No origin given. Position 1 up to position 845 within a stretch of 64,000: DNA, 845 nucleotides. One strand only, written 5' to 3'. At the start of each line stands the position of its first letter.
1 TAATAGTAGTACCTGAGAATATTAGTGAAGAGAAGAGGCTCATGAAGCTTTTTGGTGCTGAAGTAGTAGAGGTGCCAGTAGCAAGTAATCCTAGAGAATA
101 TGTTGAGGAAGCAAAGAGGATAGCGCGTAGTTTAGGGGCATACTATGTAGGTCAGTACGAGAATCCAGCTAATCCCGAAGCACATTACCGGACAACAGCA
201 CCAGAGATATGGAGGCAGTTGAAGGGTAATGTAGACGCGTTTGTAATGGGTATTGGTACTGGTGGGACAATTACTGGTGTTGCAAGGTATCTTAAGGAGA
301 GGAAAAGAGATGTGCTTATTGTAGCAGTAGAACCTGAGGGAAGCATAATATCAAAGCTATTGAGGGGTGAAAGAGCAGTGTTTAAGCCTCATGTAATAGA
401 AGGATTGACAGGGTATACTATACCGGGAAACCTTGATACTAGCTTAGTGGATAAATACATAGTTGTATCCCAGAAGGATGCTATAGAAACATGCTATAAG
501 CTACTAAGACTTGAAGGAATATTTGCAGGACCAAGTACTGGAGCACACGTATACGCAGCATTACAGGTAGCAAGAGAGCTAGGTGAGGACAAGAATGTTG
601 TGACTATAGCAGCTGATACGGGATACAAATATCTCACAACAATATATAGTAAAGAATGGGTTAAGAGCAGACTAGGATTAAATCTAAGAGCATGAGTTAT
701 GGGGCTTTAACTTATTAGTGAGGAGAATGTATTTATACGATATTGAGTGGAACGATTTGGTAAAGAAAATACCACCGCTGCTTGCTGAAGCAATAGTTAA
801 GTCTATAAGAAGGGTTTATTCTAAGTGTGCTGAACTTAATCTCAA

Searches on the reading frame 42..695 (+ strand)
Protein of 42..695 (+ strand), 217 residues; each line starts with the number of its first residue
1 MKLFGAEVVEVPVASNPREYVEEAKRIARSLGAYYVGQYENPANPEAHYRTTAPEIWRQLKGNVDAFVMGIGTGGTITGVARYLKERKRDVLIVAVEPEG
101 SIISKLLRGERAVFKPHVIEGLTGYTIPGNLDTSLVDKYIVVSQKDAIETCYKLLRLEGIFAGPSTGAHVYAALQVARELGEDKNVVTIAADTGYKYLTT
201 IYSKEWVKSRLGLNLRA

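Call 82: search_protein_families(library=pfam, alignment_id=A8, max_evalue=0.00001)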
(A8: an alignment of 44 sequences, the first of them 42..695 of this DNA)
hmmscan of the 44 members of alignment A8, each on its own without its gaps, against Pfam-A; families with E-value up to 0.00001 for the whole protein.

A. member 1, window:42-695:+ (217 aa): 1 family
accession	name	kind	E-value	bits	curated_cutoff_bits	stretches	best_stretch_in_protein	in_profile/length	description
PF00291.31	PALP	-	9.1e-48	163.5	35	1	1-191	97-294/295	Pyridoxal-phosphate dependent enzyme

B. families by the number of members that match (of 44 scanned): 47 families (the first 25 are shown)
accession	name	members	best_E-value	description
PF19289.4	PmbA_TldD_3rd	2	1.1e-70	PmbA/TldA metallopeptidase C-terminal domain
PF00291.31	PALP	2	9.1e-48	Pyridoxal-phosphate dependent enzyme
PF04055.27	Radical_SAM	2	3.4e-32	Radical SAM superfamily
PF00528.27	BPD_transp_1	2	4.6e-19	Binding-protein-dependent transport system inner membrane component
PF01523.21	PmbA_TldD_1st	2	5.7e-18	PmbA/TldA metallopeptidase domain 1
PF13578.12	Methyltransf_24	2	2.7e-17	Methyltransferase domain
PF19290.4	PmbA_TldD_2nd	2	6.7e-10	PmbA/TldA metallopeptidase central domain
PF00120.29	Gln-synt_C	1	2.2e-121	Glutamine synthetase, catalytic domain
PF01547.30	SBP_bac_1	1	2e-52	Bacterial extracellular solute-binding protein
PF02133.21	Transp_cyt_pur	1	5e-44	Permease for cytosine/purines, uracil, thiamine, allantoin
PF07969.17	Amidohydro_3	1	1.8e-43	Amidohydrolase family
PF13416.11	SBP_bac_8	1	1.1e-39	Bacterial extracellular solute-binding protein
PF00881.29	Nitroreductase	1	3.6e-29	Nitroreductase family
PF19585.4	DUF6092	1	9.1e-26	Family of unknown function (DUF6092)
PF02310.24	B12-binding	1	1.2e-25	B12 binding domain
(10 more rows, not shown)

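Call 83: search_protein_families(library=padloc, alignment_id=A8, max_evalue=0.00001)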
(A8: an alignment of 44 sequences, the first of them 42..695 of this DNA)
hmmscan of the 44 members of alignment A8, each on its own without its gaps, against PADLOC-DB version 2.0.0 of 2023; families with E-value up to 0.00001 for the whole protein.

A. member 1, window:42-695:+ (217 aa): 0 families

B. families by the number of members that match (of 44 scanned): 24 families
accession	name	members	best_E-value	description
PDLC04140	mad8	2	4.2e-19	mads_8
PDLC01055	HerA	1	2.2e-71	Type III coevolved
PDLC01056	NurA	1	9.8e-25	Type III coevolved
PDLC04135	mad3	1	5.4e-24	mads_3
PDLC02903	pVip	1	7.2e-20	Viperins not associated with kinases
PDLC02904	pVip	1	5.3e-19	Viperins associated with kinases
PDLC04689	PDC-M51A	1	4.6e-17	-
PDLC04134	mad2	1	7.9e-15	mads_2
PDLC04105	HerA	1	1.1e-13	-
PDLC02185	HerA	1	7e-09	-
PDLC02905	pVip-kinase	1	1.1e-08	Viperin-kinase fusion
PDLC04984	PDC-S27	1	1.2e-08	-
PDLC04103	HerA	1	5.1e-08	-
PDLC04100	HerA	1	7.1e-08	-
PDLC01858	CARF3--CARF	1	8.4e-08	-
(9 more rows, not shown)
